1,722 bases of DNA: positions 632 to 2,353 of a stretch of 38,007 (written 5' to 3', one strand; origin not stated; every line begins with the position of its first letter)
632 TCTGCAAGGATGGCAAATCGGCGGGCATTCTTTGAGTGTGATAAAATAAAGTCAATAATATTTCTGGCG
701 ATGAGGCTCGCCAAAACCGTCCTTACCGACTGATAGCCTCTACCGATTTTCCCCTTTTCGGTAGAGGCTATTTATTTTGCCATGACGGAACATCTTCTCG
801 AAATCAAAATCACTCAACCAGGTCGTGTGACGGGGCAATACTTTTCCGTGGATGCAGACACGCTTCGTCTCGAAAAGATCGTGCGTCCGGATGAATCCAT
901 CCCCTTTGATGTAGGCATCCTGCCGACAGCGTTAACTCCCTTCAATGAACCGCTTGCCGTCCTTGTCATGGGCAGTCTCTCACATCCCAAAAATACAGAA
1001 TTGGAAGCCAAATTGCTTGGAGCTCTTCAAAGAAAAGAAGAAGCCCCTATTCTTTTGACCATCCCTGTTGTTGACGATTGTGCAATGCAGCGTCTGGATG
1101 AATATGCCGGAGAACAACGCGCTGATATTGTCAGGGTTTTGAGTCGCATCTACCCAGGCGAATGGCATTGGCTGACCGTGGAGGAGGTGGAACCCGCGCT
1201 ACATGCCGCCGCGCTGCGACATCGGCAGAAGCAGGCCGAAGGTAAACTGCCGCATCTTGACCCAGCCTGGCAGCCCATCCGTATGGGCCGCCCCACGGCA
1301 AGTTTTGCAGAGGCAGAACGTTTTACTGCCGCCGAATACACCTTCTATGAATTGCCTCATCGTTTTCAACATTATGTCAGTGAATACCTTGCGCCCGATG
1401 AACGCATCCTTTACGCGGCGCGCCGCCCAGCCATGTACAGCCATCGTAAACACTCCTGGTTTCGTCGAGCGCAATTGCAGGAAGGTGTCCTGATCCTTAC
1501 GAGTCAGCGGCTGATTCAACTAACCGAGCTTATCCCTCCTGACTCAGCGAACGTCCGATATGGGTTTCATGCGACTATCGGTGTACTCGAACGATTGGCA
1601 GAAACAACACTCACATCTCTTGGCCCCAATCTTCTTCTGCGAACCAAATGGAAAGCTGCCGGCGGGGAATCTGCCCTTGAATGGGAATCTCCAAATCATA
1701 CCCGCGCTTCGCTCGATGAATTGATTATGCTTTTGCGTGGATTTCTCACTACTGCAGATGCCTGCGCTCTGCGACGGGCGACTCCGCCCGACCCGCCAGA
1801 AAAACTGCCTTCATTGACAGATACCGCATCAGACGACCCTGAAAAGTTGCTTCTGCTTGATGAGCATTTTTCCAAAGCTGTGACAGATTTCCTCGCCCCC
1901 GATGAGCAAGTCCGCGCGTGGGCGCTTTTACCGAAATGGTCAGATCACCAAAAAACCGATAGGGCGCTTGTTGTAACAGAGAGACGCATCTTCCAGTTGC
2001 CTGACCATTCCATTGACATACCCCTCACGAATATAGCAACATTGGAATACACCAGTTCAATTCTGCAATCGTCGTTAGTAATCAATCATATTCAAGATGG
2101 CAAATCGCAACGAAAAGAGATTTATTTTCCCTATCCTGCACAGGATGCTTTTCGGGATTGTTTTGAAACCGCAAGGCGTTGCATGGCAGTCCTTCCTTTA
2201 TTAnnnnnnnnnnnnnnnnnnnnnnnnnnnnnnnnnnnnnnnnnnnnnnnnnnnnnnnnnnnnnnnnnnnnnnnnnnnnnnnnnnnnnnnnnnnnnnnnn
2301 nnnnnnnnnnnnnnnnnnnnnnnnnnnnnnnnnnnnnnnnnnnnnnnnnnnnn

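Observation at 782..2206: Pyrophosphatase-like pseudoenzyme domain fused to two PH-like modules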

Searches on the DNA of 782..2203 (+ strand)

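Call 17: search_rna_families(sources=[L001, L002, L003, L004, L005, L006, L007, L008, L009, L010, L011], threshold=gathering)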
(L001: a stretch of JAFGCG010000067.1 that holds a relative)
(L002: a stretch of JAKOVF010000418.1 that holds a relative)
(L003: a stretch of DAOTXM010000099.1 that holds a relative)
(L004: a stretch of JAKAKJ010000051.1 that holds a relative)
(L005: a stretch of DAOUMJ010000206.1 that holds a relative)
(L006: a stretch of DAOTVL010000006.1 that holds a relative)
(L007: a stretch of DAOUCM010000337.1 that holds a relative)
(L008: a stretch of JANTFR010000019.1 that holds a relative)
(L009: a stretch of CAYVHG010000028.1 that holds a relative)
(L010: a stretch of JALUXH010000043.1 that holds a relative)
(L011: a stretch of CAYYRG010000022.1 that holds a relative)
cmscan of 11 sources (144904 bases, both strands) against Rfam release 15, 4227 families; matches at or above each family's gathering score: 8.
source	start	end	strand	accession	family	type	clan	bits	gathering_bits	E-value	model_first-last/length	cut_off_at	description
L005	6000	6073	+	RF00005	tRNA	Gene; tRNA;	CL00001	63.9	29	3.5e-11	1-71/71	no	tRNA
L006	7804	7865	+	RF01734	Fluoride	Cis-reg; riboswitch;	-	43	34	3.2e-08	1-64/64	no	Fluoride riboswitch aptamer (crcB RNA motif)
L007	5104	5164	+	RF01734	Fluoride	Cis-reg; riboswitch;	-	41.1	34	1.3e-07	1-64/64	no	Fluoride riboswitch aptamer (crcB RNA motif)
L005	6141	6201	+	RF01734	Fluoride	Cis-reg; riboswitch;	-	40.6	34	2e-07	1-64/64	no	Fluoride riboswitch aptamer (crcB RNA motif)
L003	103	163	+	RF01734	Fluoride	Cis-reg; riboswitch;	-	40.5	34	2.1e-07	1-64/64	no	Fluoride riboswitch aptamer (crcB RNA motif)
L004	7892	7951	+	RF01734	Fluoride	Cis-reg; riboswitch;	-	38.9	34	6.9e-07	1-64/64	no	Fluoride riboswitch aptamer (crcB RNA motif)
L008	7903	7962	+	RF01734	Fluoride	Cis-reg; riboswitch;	-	38.8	34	7.6e-07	1-64/64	no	Fluoride riboswitch aptamer (crcB RNA motif)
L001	7908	7969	+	RF01734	Fluoride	Cis-reg; riboswitch;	-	35.9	34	6.6e-06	1-64/64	no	Fluoride riboswitch aptamer (crcB RNA motif)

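Call 18: search_rna_families(sources=[L012, L013, L014, L015, L016, L017, L018, L019, L020, L021, L022, L023], threshold=gathering)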
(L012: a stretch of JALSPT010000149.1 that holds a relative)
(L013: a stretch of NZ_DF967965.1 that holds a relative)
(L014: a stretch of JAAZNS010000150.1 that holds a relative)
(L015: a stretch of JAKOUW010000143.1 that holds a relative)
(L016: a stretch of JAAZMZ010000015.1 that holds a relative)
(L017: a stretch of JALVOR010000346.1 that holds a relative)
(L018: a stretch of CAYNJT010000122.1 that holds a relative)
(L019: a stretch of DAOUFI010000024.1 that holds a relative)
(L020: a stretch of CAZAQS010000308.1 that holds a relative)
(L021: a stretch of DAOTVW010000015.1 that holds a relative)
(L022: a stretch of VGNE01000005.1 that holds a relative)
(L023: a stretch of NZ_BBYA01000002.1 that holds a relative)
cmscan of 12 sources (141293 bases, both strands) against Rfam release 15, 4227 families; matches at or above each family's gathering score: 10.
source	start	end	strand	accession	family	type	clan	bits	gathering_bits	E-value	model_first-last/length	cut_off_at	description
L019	14478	14654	-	RF00013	6S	Gene;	-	64.9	46.4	3.2e-10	1-187/187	no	6S / SsrS RNA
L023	5939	6011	-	RF00005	tRNA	Gene; tRNA;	CL00001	56.6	29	3.4e-09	1-71/71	no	tRNA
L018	3436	3496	+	RF01734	Fluoride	Cis-reg; riboswitch;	-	44.6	34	9.4e-09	1-64/64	no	Fluoride riboswitch aptamer (crcB RNA motif)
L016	7778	7837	+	RF01734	Fluoride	Cis-reg; riboswitch;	-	42.5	34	4.6e-08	1-64/64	no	Fluoride riboswitch aptamer (crcB RNA motif)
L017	1315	1375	+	RF01734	Fluoride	Cis-reg; riboswitch;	-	40.5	34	1.9e-07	1-64/64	no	Fluoride riboswitch aptamer (crcB RNA motif)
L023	7776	7836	+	RF01734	Fluoride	Cis-reg; riboswitch;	-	40.1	34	2.8e-07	1-64/64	no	Fluoride riboswitch aptamer (crcB RNA motif)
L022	7907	7968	+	RF01734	Fluoride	Cis-reg; riboswitch;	-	38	34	1.4e-06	1-64/64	no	Fluoride riboswitch aptamer (crcB RNA motif)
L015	7865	7942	+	RF01734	Fluoride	Cis-reg; riboswitch;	-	36.3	34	4.8e-06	1-64/64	no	Fluoride riboswitch aptamer (crcB RNA motif)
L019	7285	7345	+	RF01734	Fluoride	Cis-reg; riboswitch;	-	35.8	34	7.1e-06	1-64/64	no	Fluoride riboswitch aptamer (crcB RNA motif)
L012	183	245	+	RF01734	Fluoride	Cis-reg; riboswitch;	-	34.3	34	2.2e-05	1-64/64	no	Fluoride riboswitch aptamer (crcB RNA motif)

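Call 19: search_rna_families(sources=[L024, L025, L026, L027, L028, L029, L030], threshold=gathering)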
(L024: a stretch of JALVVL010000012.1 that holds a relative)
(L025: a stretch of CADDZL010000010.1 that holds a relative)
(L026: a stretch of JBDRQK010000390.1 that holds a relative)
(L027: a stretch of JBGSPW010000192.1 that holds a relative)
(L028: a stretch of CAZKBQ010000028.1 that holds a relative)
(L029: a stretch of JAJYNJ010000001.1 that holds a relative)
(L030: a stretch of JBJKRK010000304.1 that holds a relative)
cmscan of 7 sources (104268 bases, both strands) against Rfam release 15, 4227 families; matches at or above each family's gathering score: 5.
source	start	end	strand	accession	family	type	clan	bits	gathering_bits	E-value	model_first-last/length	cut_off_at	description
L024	9481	9553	+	RF00005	tRNA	Gene; tRNA;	CL00001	65.8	29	7.2e-12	1-71/71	no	tRNA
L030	5051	5110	-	RF01734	Fluoride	Cis-reg; riboswitch;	-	49.4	34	1.8e-10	1-64/64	no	Fluoride riboswitch aptamer (crcB RNA motif)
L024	7882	7941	+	RF01734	Fluoride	Cis-reg; riboswitch;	-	47.2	34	9.3e-10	1-64/64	no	Fluoride riboswitch aptamer (crcB RNA motif)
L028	3462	3529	+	RF01734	Fluoride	Cis-reg; riboswitch;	-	34.7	34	1.2e-05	1-64/64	no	Fluoride riboswitch aptamer (crcB RNA motif)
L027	6207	6272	+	RF01734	Fluoride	Cis-reg; riboswitch;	-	34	34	2e-05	1-64/64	no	Fluoride riboswitch aptamer (crcB RNA motif)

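Call 69: search_rna_families(sources=[L031, L032, L033, L034], threshold=gathering)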
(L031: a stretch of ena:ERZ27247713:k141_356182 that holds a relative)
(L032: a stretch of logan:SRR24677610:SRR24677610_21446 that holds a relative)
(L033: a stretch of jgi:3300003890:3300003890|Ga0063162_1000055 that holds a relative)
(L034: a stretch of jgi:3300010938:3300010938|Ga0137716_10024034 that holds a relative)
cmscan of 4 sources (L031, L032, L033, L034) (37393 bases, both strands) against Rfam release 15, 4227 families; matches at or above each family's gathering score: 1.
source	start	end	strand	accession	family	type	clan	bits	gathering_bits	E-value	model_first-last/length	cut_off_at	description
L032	1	72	+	RF00005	tRNA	Gene; tRNA;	CL00001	31.6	29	0.0068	13-71/71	5'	tRNA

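Call 77: search_rna_families(sources=[L002, L013, L014, L020, L021], threshold=evalue, max_evalue=0.05)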
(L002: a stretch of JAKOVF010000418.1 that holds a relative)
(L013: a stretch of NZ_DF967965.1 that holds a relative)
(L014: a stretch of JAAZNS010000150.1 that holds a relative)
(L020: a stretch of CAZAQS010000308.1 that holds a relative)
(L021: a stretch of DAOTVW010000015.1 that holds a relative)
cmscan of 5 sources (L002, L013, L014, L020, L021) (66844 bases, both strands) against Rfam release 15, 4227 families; matches with E-value up to 0.05: 6.
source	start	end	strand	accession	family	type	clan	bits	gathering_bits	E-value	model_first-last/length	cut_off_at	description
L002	7907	7969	+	RF01734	Fluoride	Cis-reg; riboswitch;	-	34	34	1.3e-05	1-64/64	no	Fluoride riboswitch aptamer (crcB RNA motif)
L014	9621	9695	+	RF01734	Fluoride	Cis-reg; riboswitch;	-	33.1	34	2.4e-05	1-64/64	no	Fluoride riboswitch aptamer (crcB RNA motif)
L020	209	270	+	RF01734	Fluoride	Cis-reg; riboswitch;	-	32.8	34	3.2e-05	1-64/64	no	Fluoride riboswitch aptamer (crcB RNA motif)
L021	10821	10884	-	RF01734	Fluoride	Cis-reg; riboswitch;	-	28.8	34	0.00065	1-64/64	no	Fluoride riboswitch aptamer (crcB RNA motif)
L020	5313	5390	-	RF01734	Fluoride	Cis-reg; riboswitch;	-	28.1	34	0.0011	1-64/64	no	Fluoride riboswitch aptamer (crcB RNA motif)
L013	10717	10789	-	RF01734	Fluoride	Cis-reg; riboswitch;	-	25.4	34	0.0079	1-64/64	no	Fluoride riboswitch aptamer (crcB RNA motif)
